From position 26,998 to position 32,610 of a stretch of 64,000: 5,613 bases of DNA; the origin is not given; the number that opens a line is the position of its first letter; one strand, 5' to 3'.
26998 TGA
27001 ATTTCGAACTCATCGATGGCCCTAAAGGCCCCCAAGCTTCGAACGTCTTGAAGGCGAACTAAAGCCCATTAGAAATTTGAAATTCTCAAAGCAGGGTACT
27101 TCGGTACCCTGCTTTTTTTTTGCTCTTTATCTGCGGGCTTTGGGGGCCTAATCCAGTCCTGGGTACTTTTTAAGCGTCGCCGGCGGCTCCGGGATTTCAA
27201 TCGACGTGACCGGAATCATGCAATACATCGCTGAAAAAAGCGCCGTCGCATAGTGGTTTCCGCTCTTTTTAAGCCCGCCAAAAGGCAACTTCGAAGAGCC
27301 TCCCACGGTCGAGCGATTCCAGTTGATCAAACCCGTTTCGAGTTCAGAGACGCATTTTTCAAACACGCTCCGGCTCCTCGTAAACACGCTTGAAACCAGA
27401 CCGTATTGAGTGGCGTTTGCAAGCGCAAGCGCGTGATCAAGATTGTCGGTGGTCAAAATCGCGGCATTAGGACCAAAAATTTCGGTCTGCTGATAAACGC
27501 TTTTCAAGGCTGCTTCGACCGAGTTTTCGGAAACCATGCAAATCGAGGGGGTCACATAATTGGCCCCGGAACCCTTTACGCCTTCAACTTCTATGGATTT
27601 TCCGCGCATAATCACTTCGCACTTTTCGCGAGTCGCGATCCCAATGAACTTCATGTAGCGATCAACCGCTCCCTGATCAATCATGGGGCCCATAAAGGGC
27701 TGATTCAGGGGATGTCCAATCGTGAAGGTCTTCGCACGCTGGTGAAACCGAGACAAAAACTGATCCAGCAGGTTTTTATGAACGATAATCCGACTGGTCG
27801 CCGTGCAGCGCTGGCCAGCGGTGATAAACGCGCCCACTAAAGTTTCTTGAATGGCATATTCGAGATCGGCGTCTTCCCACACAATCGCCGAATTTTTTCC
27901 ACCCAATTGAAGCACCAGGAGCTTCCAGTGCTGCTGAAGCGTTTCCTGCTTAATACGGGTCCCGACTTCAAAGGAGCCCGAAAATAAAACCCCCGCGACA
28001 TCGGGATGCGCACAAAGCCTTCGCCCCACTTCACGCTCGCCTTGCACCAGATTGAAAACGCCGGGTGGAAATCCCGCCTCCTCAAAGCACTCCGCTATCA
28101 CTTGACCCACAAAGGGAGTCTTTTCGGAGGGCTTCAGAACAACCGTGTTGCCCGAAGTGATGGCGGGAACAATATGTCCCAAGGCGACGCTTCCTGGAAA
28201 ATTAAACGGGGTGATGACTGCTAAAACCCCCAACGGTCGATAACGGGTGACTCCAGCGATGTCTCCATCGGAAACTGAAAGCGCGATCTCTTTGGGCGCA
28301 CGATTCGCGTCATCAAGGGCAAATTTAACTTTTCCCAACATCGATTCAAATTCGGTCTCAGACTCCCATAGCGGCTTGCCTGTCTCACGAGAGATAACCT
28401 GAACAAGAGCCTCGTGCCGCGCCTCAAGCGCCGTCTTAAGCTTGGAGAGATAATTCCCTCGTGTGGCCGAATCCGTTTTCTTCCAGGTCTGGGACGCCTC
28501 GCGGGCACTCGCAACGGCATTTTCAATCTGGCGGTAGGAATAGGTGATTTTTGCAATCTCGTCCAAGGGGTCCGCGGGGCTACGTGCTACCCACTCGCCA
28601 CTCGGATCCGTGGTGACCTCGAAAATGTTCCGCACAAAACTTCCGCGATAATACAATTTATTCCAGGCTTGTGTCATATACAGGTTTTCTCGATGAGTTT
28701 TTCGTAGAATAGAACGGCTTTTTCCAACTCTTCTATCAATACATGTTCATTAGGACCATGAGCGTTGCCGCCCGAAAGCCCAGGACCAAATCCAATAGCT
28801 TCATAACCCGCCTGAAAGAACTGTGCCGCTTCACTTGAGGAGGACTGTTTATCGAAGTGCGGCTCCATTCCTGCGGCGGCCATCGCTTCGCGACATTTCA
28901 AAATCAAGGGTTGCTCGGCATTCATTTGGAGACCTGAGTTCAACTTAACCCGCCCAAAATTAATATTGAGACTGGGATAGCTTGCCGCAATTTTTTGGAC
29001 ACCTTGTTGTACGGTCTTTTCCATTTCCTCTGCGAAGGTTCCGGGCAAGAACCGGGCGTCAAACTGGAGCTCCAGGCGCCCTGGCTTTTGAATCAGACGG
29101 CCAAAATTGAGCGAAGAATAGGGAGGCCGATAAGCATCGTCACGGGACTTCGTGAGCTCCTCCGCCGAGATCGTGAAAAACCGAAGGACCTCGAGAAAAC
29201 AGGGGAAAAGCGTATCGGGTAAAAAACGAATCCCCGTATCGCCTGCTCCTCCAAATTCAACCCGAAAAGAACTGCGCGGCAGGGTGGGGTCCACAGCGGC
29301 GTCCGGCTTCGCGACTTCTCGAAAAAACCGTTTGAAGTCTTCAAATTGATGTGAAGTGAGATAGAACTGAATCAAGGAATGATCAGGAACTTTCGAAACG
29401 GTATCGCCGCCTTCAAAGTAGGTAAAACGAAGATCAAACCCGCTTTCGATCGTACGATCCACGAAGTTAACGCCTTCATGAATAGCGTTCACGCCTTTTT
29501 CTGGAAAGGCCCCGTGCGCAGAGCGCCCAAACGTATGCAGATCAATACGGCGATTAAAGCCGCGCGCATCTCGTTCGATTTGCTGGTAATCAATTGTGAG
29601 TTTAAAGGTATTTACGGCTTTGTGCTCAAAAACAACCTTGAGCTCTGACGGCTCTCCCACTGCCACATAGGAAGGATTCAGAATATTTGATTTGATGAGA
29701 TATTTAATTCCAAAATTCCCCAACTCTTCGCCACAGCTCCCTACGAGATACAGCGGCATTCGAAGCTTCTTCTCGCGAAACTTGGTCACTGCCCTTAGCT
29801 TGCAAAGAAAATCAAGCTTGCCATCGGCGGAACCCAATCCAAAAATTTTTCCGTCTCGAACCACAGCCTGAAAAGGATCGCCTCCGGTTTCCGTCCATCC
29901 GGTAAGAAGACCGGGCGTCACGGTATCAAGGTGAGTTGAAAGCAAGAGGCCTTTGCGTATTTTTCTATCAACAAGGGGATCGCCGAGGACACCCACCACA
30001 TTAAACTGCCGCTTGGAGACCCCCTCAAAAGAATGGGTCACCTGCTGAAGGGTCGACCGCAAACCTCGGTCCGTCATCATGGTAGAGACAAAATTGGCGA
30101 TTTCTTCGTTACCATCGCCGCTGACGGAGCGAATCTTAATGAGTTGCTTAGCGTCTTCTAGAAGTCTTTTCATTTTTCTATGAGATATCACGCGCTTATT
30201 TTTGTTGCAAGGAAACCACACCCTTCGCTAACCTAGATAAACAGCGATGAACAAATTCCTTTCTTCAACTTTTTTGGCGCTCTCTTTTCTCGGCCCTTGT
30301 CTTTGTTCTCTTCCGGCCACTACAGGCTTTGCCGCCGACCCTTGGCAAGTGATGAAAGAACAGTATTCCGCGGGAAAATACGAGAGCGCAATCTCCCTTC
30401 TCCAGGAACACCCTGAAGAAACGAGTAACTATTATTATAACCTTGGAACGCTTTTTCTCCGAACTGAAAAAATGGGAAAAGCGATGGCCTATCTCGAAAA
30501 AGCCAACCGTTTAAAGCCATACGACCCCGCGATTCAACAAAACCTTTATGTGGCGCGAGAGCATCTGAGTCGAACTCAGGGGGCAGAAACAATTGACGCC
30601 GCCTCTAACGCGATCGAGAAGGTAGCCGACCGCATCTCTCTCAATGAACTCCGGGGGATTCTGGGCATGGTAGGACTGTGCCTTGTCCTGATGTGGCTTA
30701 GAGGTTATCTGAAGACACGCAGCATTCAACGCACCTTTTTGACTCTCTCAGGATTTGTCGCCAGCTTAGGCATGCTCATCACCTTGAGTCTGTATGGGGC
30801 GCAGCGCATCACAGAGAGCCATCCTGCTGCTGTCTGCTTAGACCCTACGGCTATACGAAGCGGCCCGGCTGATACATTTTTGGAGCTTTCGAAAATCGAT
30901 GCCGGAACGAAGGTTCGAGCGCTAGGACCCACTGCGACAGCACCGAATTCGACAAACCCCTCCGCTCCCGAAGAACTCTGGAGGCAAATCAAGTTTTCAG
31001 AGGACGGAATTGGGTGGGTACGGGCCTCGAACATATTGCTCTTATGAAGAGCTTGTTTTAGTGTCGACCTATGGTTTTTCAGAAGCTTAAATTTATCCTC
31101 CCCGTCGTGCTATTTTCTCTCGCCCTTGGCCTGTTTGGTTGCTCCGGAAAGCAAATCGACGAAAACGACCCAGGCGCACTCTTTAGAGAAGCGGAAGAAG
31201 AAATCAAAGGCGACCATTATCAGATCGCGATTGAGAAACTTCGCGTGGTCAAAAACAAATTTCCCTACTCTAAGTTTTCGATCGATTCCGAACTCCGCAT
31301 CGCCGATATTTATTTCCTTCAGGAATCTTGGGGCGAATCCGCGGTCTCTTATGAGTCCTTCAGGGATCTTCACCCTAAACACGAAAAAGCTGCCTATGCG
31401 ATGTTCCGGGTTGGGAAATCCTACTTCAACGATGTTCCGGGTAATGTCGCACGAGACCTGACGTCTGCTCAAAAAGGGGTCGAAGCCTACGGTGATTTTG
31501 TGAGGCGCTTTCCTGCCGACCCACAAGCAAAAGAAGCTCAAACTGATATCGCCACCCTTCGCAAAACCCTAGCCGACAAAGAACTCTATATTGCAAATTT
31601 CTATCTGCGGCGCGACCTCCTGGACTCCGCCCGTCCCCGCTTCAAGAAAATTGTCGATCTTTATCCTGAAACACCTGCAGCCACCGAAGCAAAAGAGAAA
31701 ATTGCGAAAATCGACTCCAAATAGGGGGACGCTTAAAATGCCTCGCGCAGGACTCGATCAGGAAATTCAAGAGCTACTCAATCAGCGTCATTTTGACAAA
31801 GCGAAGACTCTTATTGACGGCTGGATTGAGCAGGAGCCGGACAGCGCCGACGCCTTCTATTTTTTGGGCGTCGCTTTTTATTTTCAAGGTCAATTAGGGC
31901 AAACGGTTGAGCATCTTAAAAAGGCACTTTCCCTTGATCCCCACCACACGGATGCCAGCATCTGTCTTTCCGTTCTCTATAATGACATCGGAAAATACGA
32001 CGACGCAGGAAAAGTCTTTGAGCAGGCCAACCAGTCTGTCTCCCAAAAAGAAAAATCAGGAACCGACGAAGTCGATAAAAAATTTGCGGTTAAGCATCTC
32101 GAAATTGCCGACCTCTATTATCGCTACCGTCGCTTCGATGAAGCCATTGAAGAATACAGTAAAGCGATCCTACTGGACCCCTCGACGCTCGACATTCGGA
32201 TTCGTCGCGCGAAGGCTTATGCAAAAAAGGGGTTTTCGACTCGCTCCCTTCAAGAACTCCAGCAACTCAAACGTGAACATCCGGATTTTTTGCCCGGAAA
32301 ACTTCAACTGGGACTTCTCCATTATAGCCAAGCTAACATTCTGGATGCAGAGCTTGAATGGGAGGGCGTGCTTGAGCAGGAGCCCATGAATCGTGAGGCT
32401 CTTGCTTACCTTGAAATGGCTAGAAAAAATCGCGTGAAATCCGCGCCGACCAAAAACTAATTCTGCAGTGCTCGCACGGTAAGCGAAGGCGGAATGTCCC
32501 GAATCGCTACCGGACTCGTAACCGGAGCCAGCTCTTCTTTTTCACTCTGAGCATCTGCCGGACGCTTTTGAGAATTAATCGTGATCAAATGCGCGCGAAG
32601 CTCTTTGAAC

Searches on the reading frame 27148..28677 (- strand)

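Call 21: search_protein_families(library=pfam, proteins=[window:27148-28677:-], max_evalue=0.00001)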
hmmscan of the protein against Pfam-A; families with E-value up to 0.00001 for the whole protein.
window:27148-28677:- (509 aa): 1 family
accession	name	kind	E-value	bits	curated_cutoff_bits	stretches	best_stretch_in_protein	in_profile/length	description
PF00171.27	Aldedh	-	3.2e-125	418.7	23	1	40-476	19-445/461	Aldehyde dehydrogenase family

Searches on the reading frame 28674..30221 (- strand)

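Call 21: search_protein_families(library=pfam, proteins=[window:28674-30221:-], max_evalue=0.00001)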
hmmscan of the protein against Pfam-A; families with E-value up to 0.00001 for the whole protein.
window:28674-30221:- (515 aa): 2 families
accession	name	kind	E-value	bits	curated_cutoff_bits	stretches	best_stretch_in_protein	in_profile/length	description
PF01546.33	Peptidase_M20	-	6.1e-28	98.6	24.6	1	93-512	1-206/206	Peptidase family M20/M25/M40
PF07687.19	M20_dimer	-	2.1e-10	40.9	21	1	228-304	11-96/107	Peptidase dimerisation domain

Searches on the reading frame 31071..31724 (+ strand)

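Call 22: search_protein_families(library=pfam, proteins=[window:31071-31724:+], max_evalue=0.00001)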
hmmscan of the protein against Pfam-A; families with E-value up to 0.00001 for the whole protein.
window:31071-31724:+ (217 aa): 3 families
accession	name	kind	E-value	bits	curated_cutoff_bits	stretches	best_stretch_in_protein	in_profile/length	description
PF13525.12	YfiO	-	7.6e-31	107.9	25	1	32-207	3-180/203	Outer membrane lipoprotein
PF13512.12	TPR_18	-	2.7e-14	54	21.9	1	31-158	7-143/145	Tetratricopeptide repeat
PF13174.12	TPR_6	-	2.2e-08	34.6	26.3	0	172-201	4-33/33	Tetratricopeptide repeat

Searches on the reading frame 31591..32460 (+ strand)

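Call 22: search_protein_families(library=pfam, proteins=[window:31591-32460:+], max_evalue=0.00001)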
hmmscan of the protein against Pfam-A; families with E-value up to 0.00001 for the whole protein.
window:31591-32460:+ (289 aa): 9 families
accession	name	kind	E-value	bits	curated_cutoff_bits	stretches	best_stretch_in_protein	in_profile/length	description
PF13432.12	TPR_16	-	5.8e-17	62.2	32.7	0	170-231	1-62/65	Tetratricopeptide repeat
PF14559.12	TPR_19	-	9.6e-16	58.3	25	1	99-147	4-52/68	Tetratricopeptide repeat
PF13414.12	TPR_11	-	4.9e-14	52.2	26.8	1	174-214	2-42/42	TPR repeat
PF00515.34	TPR_1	-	1.4e-13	50.4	27.8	1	86-119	1-34/34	Tetratricopeptide repeat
PF13428.12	TPR_14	-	1.6e-13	50.3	23.5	0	170-208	5-43/44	Tetratricopeptide repeat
PF07719.23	TPR_2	-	3.9e-13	48.9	27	0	169-198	4-33/34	Tetratricopeptide repeat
PF13181.12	TPR_8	-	4.4e-11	42.5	25.7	0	171-198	6-33/34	Tetratricopeptide repeat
PF12895.13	ANAPC3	-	3.7e-08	34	27.2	0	65-145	2-81/82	Anaphase-promoting complex, cyclosome, subunit 3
PF13431.12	TPR_17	-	2e-07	31.2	24.4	0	109-139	2-32/34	Tetratricopeptide repeat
